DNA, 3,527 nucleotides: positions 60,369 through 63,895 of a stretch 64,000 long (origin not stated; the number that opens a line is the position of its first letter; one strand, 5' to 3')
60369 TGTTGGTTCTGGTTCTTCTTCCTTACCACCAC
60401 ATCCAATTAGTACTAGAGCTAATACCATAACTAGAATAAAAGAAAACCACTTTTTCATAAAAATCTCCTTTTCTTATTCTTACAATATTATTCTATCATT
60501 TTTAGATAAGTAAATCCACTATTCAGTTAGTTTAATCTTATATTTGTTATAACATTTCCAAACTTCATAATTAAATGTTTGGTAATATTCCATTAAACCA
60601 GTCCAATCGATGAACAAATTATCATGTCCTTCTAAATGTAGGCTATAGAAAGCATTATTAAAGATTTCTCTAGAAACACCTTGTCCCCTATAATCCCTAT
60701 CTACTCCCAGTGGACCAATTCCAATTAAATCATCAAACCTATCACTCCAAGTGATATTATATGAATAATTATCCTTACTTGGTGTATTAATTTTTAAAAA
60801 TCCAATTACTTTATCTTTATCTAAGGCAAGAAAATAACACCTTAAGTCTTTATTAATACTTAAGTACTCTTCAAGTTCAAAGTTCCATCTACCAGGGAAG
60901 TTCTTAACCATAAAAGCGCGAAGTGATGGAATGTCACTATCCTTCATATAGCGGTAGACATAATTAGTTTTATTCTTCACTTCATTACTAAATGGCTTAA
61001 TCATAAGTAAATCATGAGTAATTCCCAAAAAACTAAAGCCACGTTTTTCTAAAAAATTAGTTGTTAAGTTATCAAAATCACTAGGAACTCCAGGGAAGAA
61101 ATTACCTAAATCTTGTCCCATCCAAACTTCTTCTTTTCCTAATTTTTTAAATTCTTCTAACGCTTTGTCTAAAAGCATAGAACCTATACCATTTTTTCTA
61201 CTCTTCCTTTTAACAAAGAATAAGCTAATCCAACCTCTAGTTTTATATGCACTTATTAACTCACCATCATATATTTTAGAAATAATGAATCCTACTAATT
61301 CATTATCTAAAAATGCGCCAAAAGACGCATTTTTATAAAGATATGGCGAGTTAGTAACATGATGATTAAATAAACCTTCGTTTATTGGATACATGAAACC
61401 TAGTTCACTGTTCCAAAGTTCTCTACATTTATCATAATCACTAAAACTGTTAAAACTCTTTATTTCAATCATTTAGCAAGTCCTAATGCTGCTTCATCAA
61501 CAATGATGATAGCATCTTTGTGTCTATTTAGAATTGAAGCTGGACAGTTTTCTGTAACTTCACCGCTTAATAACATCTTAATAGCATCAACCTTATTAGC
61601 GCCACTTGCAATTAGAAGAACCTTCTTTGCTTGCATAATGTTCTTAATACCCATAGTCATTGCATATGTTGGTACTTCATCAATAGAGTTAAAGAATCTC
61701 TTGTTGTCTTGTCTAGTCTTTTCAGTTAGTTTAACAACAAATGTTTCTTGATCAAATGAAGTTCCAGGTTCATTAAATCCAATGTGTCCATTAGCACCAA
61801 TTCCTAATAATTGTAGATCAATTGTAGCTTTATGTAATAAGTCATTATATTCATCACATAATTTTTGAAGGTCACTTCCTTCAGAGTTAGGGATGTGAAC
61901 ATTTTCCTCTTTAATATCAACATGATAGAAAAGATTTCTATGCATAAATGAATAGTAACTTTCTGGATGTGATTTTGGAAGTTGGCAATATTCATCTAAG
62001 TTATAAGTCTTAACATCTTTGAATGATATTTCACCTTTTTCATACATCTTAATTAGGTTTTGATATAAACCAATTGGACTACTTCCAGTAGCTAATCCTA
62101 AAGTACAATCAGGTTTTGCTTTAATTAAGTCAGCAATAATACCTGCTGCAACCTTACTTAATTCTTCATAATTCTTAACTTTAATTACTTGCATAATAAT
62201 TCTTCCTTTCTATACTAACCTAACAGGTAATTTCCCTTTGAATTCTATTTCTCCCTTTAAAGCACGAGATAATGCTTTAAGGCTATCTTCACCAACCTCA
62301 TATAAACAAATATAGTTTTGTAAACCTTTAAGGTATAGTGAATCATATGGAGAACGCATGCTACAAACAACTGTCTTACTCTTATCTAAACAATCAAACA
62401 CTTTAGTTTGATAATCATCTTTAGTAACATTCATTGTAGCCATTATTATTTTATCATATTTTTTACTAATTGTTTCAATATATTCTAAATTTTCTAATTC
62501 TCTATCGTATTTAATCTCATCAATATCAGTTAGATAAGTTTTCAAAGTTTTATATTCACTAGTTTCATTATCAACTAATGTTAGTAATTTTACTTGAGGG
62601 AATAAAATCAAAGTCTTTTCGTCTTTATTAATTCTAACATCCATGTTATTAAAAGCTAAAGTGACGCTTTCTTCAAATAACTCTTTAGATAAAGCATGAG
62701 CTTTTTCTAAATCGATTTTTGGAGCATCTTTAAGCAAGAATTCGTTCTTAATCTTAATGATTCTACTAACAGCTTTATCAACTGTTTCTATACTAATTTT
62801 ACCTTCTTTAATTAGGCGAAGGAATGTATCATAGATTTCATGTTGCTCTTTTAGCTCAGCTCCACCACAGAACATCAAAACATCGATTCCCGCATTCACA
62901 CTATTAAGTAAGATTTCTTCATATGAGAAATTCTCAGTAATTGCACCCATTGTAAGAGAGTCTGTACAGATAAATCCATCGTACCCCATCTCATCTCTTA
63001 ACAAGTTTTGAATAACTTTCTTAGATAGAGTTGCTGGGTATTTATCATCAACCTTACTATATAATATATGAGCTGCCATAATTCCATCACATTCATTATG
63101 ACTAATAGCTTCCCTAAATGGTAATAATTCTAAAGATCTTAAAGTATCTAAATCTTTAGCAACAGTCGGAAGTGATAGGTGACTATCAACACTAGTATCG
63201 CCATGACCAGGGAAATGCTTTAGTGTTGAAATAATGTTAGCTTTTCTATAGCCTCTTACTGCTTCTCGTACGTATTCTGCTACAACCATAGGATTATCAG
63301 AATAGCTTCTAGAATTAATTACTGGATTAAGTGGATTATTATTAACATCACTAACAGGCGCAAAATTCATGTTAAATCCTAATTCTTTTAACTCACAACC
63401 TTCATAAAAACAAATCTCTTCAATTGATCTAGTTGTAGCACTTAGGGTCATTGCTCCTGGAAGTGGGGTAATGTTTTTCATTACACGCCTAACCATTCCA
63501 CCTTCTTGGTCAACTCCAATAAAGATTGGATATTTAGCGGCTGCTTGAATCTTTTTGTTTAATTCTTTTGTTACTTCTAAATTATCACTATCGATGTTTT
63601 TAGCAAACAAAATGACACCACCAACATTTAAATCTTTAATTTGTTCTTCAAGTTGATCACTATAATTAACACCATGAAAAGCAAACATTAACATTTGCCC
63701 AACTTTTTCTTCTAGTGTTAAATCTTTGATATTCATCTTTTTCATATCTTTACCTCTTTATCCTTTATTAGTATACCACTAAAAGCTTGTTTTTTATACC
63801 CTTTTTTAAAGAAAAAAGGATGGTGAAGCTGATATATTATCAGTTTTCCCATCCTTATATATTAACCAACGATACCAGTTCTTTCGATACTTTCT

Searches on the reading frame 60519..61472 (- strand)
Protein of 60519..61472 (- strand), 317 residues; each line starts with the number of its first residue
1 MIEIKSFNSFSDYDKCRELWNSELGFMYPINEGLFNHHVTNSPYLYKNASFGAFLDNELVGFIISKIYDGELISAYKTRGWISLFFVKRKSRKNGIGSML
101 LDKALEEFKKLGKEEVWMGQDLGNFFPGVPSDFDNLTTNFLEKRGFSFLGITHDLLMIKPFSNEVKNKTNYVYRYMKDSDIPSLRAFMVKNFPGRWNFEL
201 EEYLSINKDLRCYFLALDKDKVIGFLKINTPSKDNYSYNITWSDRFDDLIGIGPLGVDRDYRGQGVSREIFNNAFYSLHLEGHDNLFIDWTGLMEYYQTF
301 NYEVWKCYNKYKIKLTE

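Call 14: search_protein_families(library=pfam, proteins=[window:60519-61472:-], max_evalue=0.001)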
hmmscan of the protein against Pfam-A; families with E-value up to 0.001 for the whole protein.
window:60519-61472:- (317 aa): 5 families
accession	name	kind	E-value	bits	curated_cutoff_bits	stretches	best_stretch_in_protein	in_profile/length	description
PF00583.31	Acetyltransf_1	-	2.9e-19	69.9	20.7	2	48-119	33-99/116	Acetyltransferase (GNAT) family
PF13508.13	Acetyltransf_7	-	3.2e-13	50.3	27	2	52-116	7-62/84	Acetyltransferase (GNAT) domain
PF13673.13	Acetyltransf_10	-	7e-10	39.4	23.6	1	50-112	33-84/128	Acetyltransferase (GNAT) domain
PF13527.13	Acetyltransf_9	-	7.7e-09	36.1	25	0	173-304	2-126/127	Acetyltransferase (GNAT) domain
PF17013.11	Acetyltransf_15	-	0.00054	19.9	35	0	172-295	30-103/210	Putative acetyl-transferase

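Call 75: search_protein_families(library=ncbifam, proteins=[window:60519-61472:-], max_evalue=0.00001)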
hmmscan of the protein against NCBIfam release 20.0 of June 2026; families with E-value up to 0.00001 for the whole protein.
window:60519-61472:- (317 aa): 2 families
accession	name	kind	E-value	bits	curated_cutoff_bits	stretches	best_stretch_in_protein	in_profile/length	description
TIGR01575.1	rimI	equivalog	6.7e-08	32.8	86.4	0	29-117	17-93/132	ribosomal protein S18-alanine N-acetyltransferase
NF053587.1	SpmdActasePaiA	equivalog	1.2e-07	31.7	250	0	54-119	65-130/172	spermidine/spermine N(1)-acetyltransferase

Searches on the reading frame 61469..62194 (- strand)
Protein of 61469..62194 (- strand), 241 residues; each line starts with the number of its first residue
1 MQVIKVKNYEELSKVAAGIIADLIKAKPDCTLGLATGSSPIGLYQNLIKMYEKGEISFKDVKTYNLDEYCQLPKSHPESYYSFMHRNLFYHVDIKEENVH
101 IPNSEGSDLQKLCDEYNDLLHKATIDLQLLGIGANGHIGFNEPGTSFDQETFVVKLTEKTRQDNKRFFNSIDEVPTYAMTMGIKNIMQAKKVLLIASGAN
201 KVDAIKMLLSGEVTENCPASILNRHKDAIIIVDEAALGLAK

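Call 14: search_protein_families(library=pfam, proteins=[window:61469-62194:-], max_evalue=0.001)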
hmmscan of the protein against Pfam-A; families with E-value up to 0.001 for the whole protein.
window:61469-62194:- (241 aa): 2 families
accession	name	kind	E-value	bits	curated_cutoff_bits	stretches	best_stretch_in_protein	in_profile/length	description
PF01182.26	Glucosamine_iso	-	1.7e-26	93.9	27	1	11-227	9-221/225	Glucosamine-6-phosphate isomerases/6-phosphogluconolactonase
PF04198.19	Sugar-bind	-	0.00057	19.6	27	0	179-212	207-240/257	Putative sugar-binding domain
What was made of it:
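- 61469..62194 (-): NagB, glucosamine-6-phosphate deaminase. Call 14.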

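Call 75: search_protein_families(library=ncbifam, proteins=[window:61469-62194:-], max_evalue=0.00001)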
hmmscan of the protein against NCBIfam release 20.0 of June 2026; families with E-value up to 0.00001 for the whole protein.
window:61469-62194:- (241 aa): 8 families
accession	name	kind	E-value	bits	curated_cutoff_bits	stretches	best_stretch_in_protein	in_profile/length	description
NF001684.0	PRK00443.1-4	subfamily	1.2e-92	310.2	326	1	1-236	1-237/260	glucosamine-6-phosphate deaminase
TIGR00502.1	nagB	equivalog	3.2e-91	305.2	236.9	1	1-236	1-243/259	glucosamine-6-phosphate deaminase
NF001682.0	PRK00443.1-1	equivalog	5.9e-73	245.5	528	1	1-239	1-233/262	glucosamine-6-phosphate deaminase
NF002557.0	PRK02122.1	subfamily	7e-67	226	384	1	7-236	35-271/653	glucosamine-6-phosphate deaminase-like protein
NF001685.0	PRK00443.1-5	equivalog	1.6e-56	191.5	513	1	1-236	1-243/266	glucosamine-6-phosphate deaminase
NF007291.0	PRK09762.1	equivalog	4.6e-48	163.9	271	1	3-234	6-235/236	galactosamine-6-phosphate isomerase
NF009022.0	PRK12358.1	equivalog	1.6e-41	142.4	247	1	1-237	1-234/239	glucosamine-6-phosphate deaminase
TIGR01198.1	pgl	equivalog_domain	2.3e-25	89.5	124.45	1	12-236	12-230/234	6-phosphogluconolactonase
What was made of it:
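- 61469..62194 (-): Call 75 gives TIGR00502 at 305 bits against a cut-off of 237.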

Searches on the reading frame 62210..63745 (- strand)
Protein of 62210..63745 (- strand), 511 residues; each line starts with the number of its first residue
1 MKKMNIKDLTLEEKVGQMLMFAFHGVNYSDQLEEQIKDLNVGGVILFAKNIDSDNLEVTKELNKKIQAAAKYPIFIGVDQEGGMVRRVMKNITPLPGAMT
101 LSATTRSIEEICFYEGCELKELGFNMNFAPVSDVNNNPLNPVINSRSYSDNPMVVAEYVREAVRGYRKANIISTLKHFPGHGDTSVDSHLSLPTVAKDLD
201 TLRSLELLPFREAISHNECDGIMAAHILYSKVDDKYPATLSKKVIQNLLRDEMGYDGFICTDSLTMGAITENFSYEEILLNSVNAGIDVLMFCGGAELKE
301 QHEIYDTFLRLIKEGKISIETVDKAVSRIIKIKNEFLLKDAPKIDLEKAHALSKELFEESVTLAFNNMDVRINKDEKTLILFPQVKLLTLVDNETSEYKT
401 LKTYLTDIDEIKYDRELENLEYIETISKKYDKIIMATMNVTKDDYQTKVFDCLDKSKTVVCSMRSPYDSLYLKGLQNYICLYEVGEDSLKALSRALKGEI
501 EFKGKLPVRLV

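Call 14: search_protein_families(library=pfam, proteins=[window:62210-63745:-], max_evalue=0.001)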
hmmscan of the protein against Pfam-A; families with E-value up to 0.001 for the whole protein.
window:62210-63745:- (511 aa): 1 family
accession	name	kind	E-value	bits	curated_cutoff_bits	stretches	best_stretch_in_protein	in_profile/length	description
PF00933.27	Glyco_hydro_3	-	1.3e-83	281.5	27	1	10-331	1-315/316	Glycosyl hydrolase family 3 N terminal domain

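Call 75: search_protein_families(library=ncbifam, proteins=[window:62210-63745:-], max_evalue=0.00001)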
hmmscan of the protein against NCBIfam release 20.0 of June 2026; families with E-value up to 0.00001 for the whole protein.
window:62210-63745:- (511 aa): 7 families
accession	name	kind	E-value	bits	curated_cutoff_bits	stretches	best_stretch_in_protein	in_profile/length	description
NF003740.0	PRK05337.1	equivalog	1.1e-60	205.6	207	1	18-309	4-295/340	beta-N-acetylhexosaminidase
NF052331.1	Bet13-16Glucosase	equivalog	2e-21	75.9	1330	1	6-351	20-349/750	exo-beta-d-1,3/1,6-glucosidase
NF052329.1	XyloArabinsidase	equivalog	2.5e-20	72.2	1050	1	94-376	112-393/750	beta-xylosidase/alpha-l-arabinosidase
NF011678.0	PRK15098.1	equivalog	1.6e-18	66.6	666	1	6-353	42-373/765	beta-glucosidase BglX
NF041579.1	betaxyl_Flavo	equivalog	4.6e-12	44.9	1350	1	167-384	167-379/716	beta-xylosidase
NF041776.1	xylosidase_Xyl3A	equivalog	8.4e-10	37.2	1250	1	173-335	166-320/846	xylan 1,4-beta-xylosidase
NF052330.1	BetGlucosiCelf0468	equivalog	2.7e-08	32.5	1300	1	94-334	58-278/817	beta-d-glucosidase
